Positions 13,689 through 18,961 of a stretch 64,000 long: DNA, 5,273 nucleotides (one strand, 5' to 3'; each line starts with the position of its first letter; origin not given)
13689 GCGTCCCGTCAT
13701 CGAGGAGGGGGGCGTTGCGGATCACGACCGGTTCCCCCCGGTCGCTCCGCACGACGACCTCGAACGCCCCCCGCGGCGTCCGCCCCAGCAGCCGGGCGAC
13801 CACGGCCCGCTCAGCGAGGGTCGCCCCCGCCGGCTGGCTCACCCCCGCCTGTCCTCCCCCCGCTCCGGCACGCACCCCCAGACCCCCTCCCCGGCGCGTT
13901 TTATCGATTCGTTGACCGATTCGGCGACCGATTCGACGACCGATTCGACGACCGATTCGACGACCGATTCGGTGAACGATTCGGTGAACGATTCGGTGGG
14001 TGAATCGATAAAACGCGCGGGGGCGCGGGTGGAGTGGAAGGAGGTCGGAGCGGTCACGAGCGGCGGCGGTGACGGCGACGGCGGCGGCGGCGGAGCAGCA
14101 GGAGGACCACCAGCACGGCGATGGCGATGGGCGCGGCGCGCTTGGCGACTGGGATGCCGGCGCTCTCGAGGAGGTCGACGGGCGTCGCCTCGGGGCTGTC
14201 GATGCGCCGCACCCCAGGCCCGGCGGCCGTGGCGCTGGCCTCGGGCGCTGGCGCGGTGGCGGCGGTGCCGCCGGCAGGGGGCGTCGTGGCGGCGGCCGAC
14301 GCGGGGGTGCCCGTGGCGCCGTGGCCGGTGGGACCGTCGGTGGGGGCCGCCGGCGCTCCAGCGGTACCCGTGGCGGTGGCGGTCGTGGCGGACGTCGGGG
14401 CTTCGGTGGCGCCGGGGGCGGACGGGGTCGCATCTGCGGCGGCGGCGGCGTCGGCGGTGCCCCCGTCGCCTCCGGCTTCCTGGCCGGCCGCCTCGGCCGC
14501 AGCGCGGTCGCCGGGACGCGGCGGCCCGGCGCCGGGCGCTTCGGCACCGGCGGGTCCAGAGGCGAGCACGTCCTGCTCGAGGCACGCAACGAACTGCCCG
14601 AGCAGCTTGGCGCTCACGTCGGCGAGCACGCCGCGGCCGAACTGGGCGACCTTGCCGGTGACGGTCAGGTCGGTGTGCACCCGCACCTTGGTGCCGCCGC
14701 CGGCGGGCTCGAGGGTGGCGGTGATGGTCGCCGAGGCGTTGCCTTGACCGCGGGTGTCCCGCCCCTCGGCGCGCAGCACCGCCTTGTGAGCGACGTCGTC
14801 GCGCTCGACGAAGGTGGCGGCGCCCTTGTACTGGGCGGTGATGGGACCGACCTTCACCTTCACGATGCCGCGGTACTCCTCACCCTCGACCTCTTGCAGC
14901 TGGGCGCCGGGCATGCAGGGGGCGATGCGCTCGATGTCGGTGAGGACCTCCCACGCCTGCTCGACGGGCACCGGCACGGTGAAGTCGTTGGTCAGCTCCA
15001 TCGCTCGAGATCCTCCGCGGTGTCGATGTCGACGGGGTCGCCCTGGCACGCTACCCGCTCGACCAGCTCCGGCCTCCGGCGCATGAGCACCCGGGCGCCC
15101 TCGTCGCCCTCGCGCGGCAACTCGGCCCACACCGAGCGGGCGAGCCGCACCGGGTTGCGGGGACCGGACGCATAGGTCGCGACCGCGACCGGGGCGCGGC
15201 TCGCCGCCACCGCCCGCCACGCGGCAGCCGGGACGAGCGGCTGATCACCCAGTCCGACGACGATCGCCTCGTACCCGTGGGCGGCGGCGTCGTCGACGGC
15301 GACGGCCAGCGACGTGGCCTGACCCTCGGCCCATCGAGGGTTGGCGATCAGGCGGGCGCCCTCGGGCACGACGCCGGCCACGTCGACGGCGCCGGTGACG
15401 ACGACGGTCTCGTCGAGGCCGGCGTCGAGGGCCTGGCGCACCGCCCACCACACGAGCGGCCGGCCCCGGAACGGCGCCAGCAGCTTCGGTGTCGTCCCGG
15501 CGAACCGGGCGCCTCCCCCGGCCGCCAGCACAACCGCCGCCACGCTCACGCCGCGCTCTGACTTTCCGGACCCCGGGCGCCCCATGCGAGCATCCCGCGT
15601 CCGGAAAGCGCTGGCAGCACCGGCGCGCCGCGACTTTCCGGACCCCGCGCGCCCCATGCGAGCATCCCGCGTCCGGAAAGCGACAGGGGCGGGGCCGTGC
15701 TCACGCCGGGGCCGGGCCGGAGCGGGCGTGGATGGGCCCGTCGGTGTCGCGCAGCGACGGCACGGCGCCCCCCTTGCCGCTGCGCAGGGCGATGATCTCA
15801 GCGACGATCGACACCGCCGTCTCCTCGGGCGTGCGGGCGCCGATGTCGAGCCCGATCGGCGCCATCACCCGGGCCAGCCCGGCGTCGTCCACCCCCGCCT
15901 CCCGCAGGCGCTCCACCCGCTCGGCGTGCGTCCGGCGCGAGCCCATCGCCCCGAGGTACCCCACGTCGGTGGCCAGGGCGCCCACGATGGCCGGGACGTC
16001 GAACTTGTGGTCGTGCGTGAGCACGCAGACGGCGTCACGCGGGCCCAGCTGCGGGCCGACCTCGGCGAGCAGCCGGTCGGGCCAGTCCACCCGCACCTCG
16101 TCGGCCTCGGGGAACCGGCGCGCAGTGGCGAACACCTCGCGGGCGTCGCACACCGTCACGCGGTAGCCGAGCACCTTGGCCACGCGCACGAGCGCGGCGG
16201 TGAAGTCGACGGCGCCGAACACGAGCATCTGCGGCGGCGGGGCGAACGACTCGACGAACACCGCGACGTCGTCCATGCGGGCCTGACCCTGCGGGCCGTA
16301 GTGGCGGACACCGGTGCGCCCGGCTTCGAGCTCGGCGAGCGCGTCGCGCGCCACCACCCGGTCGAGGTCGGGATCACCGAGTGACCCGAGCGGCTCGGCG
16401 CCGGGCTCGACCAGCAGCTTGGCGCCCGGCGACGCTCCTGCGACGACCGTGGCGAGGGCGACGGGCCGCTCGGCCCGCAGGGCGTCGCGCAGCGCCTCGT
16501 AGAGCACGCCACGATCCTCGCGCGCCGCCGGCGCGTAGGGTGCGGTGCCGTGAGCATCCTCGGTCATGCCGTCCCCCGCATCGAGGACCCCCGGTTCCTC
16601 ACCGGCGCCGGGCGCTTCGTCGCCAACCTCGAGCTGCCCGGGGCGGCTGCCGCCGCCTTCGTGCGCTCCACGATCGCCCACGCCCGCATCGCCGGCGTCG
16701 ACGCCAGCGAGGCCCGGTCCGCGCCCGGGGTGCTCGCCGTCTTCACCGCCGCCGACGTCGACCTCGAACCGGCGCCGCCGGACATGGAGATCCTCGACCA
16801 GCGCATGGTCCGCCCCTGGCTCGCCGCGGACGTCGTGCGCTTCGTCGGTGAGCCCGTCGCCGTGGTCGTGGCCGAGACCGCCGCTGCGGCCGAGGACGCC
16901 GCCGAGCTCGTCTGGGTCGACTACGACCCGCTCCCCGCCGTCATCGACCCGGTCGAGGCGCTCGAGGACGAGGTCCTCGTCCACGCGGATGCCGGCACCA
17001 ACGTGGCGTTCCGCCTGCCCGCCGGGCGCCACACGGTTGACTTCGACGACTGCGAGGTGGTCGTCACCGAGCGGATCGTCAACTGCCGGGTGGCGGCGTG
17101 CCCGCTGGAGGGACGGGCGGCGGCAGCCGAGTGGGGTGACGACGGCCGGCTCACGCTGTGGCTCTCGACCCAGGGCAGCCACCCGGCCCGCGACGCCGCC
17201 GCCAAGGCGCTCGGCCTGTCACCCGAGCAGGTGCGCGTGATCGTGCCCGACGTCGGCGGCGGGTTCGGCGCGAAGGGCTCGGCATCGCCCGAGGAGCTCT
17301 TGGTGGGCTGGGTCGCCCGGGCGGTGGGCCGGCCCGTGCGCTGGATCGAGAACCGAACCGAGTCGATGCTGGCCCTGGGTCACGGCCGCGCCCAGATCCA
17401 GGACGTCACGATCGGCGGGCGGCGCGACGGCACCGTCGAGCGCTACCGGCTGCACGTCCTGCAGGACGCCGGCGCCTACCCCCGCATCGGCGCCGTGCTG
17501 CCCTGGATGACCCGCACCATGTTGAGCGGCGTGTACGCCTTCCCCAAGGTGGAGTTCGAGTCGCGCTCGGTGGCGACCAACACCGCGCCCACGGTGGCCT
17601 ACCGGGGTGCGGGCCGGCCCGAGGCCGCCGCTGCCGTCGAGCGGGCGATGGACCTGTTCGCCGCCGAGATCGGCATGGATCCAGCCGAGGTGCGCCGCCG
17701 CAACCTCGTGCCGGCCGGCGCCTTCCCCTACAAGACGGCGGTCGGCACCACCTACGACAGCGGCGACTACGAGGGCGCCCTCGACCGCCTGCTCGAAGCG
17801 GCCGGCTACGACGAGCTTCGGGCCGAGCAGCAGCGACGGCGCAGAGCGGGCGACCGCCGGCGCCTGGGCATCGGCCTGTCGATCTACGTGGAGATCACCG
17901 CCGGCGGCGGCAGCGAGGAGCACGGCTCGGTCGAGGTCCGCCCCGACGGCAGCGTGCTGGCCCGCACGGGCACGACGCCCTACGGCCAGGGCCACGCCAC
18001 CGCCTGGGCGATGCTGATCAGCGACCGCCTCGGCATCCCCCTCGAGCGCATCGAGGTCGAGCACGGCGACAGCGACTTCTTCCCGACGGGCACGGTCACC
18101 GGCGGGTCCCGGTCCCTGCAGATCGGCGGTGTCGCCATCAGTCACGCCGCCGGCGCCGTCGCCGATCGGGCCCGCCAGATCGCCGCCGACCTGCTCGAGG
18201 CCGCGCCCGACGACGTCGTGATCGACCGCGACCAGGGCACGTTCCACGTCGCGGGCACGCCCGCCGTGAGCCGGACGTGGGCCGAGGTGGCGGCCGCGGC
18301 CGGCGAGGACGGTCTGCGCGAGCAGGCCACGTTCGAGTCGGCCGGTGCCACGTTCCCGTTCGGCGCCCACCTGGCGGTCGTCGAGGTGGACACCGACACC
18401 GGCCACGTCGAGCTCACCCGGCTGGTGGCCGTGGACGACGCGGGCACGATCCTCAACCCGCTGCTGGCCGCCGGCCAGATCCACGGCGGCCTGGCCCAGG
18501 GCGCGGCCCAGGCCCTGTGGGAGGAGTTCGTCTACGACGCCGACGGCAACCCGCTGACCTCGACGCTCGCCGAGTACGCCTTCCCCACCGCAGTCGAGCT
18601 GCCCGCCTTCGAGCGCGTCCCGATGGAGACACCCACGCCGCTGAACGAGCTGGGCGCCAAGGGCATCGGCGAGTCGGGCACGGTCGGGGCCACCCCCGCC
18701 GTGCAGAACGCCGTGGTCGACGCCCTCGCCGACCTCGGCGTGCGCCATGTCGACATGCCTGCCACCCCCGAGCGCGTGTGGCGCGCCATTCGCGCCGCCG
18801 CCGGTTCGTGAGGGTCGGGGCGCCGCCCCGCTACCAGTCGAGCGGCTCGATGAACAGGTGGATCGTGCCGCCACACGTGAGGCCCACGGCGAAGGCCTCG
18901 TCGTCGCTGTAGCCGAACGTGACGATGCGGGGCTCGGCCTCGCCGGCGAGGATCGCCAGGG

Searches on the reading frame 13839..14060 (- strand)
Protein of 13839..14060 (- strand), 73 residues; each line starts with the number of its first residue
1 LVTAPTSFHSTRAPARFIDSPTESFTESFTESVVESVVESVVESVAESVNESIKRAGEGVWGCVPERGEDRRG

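Call 45: search_protein_families(library=pfam, proteins=[window:13839-14060:-], max_evalue=0.01)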
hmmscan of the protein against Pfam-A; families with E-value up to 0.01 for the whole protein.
window:13839-14060:- (73 aa): 0 families

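Call 46: list_cluster_members(proteins=[window:13842-14057:-, window:13842-14057:-, P0001])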
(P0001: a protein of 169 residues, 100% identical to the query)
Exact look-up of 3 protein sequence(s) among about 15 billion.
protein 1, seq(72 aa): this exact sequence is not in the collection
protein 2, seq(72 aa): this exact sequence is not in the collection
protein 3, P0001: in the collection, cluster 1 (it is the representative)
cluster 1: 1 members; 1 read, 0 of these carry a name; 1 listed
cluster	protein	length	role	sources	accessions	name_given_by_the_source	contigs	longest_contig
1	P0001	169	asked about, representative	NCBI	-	-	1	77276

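Call 74: find_homologous_proteins(query=window:13842-14054:-, max_evalue=1)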
Query seq(71 aa) (71 aa): 1 proteins with E <= 1 among 36 candidates.
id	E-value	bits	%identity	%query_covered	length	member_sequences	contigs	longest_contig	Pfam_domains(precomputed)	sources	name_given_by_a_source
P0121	6.2e-1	28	88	11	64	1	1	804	-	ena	-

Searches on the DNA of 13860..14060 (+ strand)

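Call 23: search_dna_similar(query=window:13860-14060:+, collection=plasmids, mode=distant, max_evalue=1)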
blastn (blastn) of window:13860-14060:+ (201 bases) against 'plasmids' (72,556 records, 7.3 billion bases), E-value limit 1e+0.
Records with a match: 4; places in all: 4; records where one place covers at least 80% of the query: 0.
Best place of each record, by identity: 90-95% 4.
By first word of the organism name: Bacillus 4.
By predicted mobility (MOB-suite, as given by PLSDB): non-mobilizable 4.
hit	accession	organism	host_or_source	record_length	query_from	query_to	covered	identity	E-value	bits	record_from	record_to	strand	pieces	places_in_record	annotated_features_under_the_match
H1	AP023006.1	Bacillus cereus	-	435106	128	154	13%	92.6%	6e-1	41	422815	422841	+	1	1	hypothetical protein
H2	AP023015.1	Bacillus cereus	-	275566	128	154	13%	92.6%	6e-1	41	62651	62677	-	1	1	hypothetical protein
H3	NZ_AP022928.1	Bacillus cereus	-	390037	128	154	13%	92.6%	6e-1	41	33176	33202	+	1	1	none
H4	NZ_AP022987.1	Bacillus cereus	-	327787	128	154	13%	92.6%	6e-1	41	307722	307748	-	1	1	none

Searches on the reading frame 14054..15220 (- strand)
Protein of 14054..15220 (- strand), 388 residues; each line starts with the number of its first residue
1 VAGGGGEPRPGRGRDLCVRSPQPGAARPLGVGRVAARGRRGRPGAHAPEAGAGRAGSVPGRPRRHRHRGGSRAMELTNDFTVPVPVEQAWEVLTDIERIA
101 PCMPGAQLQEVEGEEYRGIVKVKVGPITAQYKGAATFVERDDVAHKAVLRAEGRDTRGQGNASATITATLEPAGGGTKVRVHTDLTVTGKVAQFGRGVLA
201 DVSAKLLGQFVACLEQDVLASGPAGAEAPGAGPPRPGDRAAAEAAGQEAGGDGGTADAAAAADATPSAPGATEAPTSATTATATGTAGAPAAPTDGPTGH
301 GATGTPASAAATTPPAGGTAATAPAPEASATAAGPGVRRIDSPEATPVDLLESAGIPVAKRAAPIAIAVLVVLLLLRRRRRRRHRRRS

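Call 45: search_protein_families(library=pfam, proteins=[window:14054-15220:-], max_evalue=0.01)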
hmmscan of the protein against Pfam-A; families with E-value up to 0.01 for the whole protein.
window:14054-15220:- (388 aa): 4 families
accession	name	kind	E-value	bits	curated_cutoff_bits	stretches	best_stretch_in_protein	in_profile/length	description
PF06240.19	COXG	-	2.1e-22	79.8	22.2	1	80-218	3-139/140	Carbon monoxide dehydrogenase subunit G (CoxG)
PF10604.15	Polyketide_cyc2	-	3.3e-09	37.6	27.4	1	76-201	4-128/142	Polyketide cyclase / dehydrase and lipid transport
PF08327.17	AHSA1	-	0.00026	21.6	22.1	1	84-193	2-106/125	Activator of Hsp90 ATPase homolog 1-like protein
PF03364.25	Polyketide_cyc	-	0.0016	19.1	23.4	1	82-192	1-107/126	Polyketide cyclase / dehydrase and lipid transport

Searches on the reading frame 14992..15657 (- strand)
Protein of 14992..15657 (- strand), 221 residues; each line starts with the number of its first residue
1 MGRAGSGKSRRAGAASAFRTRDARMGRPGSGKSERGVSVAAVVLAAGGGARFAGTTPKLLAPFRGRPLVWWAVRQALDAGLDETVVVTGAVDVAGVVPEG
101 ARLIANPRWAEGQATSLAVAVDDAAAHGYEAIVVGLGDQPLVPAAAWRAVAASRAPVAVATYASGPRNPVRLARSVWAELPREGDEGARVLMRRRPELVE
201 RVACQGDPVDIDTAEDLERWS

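Call 45: search_protein_families(library=pfam, proteins=[window:14992-15657:-], max_evalue=0.01)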
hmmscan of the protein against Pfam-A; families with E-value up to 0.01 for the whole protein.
window:14992-15657:- (221 aa): 3 families
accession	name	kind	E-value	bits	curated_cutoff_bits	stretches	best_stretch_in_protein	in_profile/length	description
PF12804.13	NTP_transf_3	-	4.8e-26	92.3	27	1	41-195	1-157/160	MobA-like NTP transferase domain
PF01128.25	IspD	-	6e-05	23.3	27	1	39-89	1-51/221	2-C-methyl-D-erythritol 4-phosphate cytidylyltransferase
PF02348.25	CTP_transf_3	-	0.0021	18.4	22.6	1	58-149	16-109/217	Cytidylyltransferase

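Call 96: find_homologous_proteins(query=window:14995-15549:-, max_evalue=1e-30)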
Query window:14995-15549:- (185 aa): 3671 proteins with E <= 1e-30 among 8000 candidates; the best 120 are listed.
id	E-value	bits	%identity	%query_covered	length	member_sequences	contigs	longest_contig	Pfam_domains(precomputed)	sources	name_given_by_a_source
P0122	2.9e-110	384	99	100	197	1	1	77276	PF12804.14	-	-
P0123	1.4e-73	265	67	93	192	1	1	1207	PF01128.26,PF12804.14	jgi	jgi:CTP:molybdopterin cytidylyltransferase MocA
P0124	2.9e-73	264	69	99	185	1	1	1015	PF01128.26,PF12804.14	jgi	-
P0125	2.4e-72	261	68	100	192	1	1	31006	PF01128.26,PF12804.14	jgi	jgi:CTP:molybdopterin cytidylyltransferase MocA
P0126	3.3e-72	260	69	99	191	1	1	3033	PF12804.14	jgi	jgi:CTP:molybdopterin cytidylyltransferase MocA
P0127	7.2e-72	259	71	100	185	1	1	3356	PF12804.14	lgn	-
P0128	7.3e-71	256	68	92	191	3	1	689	PF12804.14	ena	-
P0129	1.2e-70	255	70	100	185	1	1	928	PF12804.14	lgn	-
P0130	2.4e-70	254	68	100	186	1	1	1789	PF12804.14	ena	-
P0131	4.3e-70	253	67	100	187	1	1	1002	PF12804.14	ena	-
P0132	4.6e-70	253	68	100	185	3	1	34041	PF12804.14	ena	-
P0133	7.8e-70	252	69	92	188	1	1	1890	PF01128.26,PF12804.14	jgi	jgi:nicotine blue oxidoreductase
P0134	8.1e-70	252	70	97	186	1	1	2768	PF12804.14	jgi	jgi:CTP:molybdopterin cytidylyltransferase MocA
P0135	8.3e-70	252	67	100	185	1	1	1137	PF12804.14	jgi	-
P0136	9.2e-70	252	69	100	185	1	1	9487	PF12804.14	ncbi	-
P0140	2.3e-69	251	70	100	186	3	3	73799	PF12804.14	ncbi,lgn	ncbi:MAG: NTP transferase domain-containing protein [Acidimicrobiia bacterium]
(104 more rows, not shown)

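Call 97: find_encoding_contigs(protein=P0140, flank=4000, max_places=3)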
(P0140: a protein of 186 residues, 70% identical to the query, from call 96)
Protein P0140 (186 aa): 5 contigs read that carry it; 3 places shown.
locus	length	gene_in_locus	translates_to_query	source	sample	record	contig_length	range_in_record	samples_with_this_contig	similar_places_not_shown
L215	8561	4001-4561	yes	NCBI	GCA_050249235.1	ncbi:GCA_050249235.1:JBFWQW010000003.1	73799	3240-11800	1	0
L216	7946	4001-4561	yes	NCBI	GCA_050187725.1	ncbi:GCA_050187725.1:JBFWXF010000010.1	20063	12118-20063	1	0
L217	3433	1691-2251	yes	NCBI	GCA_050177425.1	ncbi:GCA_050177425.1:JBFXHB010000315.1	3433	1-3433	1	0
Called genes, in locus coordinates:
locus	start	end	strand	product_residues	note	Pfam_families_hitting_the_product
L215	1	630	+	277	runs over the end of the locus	PF00941:FAD_binding_5, PF03450:CO_deh_flav_C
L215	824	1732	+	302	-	PF13191:AAA_16 (weak), PF13401:AAA_22 (weak), PF00004:AAA (weak), PF07726:AAA_3 (faint), PF07728:AAA_5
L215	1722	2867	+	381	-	PF05762:VWA_CoxE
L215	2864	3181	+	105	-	PF02625:XdhC_CoxI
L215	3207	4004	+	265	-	PF02625:XdhC_CoxI (weak), PF13478:XdhC_C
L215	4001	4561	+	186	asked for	PF12804:NTP_transf_3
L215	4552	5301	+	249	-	PF06240:COXG, PF10604:Polyketide_cyc2 (weak)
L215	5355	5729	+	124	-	PF04417:DUF501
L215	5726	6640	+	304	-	PF02541:Ppx-GppA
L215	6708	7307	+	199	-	PF13302:Acetyltransf_3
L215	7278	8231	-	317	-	PF12705:PDDEXK_1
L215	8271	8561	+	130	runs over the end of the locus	-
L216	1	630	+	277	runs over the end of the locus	PF00941:FAD_binding_5, PF03450:CO_deh_flav_C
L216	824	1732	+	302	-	PF13191:AAA_16 (weak), PF13401:AAA_22 (weak), PF00004:AAA (weak), PF07726:AAA_3 (faint), PF07728:AAA_5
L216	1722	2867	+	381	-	PF05762:VWA_CoxE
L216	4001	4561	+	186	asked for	PF12804:NTP_transf_3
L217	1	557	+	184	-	PF05762:VWA_CoxE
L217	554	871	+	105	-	PF02625:XdhC_CoxI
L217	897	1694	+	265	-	PF02625:XdhC_CoxI (weak), PF13478:XdhC_C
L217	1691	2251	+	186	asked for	PF12804:NTP_transf_3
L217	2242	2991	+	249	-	PF06240:COXG, PF10604:Polyketide_cyc2 (weak)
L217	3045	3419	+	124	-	PF04417:DUF501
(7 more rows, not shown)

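Call 98: find_encoding_contigs(protein=P0127, flank=3000, max_places=2)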
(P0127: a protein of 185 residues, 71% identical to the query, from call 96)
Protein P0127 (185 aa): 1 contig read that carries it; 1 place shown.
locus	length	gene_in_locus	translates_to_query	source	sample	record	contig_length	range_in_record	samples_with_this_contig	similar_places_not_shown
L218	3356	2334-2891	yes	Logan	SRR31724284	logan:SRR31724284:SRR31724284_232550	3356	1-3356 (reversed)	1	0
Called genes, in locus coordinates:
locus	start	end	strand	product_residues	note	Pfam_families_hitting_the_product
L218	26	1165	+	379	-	PF05762:VWA_CoxE, PF13519:VWA_2 (weak)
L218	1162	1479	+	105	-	PF02625:XdhC_CoxI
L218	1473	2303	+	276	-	PF02625:XdhC_CoxI (weak), PF13478:XdhC_C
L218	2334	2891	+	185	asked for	PF12804:NTP_transf_3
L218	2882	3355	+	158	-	?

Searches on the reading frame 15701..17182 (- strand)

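Call 45: search_protein_families(library=pfam, proteins=[window:15701-17182:-], max_evalue=0.01)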
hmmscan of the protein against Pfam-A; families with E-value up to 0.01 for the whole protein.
window:15701-17182:- (493 aa): 2 families
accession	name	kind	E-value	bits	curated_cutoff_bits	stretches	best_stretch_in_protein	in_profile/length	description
PF13478.12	XdhC_C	-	3e-44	151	29.7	1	319-463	1-125/125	XdhC Rossmann domain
PF02625.21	XdhC_CoxI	-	2.7e-10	40.5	24.3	1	235-296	2-68/68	XdhC and CoxI family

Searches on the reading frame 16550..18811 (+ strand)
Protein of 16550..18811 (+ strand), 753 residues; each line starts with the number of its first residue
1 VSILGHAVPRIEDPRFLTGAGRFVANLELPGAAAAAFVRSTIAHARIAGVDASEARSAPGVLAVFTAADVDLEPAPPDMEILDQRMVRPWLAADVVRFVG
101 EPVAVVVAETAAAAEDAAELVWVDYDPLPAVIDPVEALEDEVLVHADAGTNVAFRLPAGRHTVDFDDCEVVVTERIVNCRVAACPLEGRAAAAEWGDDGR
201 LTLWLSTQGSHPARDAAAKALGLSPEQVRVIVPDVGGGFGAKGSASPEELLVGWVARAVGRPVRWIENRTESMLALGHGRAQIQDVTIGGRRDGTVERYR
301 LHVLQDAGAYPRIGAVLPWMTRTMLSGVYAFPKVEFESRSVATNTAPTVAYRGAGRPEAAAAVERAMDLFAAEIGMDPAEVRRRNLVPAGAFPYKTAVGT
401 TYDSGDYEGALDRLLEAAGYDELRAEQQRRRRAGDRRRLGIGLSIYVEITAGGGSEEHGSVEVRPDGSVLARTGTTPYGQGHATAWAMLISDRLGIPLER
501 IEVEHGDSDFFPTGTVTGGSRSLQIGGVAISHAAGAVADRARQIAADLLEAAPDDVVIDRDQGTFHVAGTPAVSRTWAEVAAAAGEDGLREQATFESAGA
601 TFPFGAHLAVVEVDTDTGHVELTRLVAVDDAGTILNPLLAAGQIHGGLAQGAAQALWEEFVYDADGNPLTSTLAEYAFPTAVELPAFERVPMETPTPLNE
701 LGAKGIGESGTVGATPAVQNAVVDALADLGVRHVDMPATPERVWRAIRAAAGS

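Call 45: search_protein_families(library=pfam, proteins=[window:16550-18811:+], max_evalue=0.01)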
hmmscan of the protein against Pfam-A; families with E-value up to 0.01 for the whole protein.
window:16550-18811:+ (753 aa): 3 families
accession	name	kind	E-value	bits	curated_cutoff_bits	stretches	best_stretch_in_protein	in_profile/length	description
PF20256.3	MoCoBD_2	-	2.5e-82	277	27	1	414-685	2-283/283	Molybdopterin cofactor-binding domain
PF02738.23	MoCoBD_1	-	1e-74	251.1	27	1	144-386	1-244/244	Molybdopterin cofactor-binding domain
PF01315.27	Ald_Xan_dh_C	-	5.3e-27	94.8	31.3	1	18-129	1-110/110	Aldehyde oxidase and xanthine dehydrogenase, a/b hammerhead domain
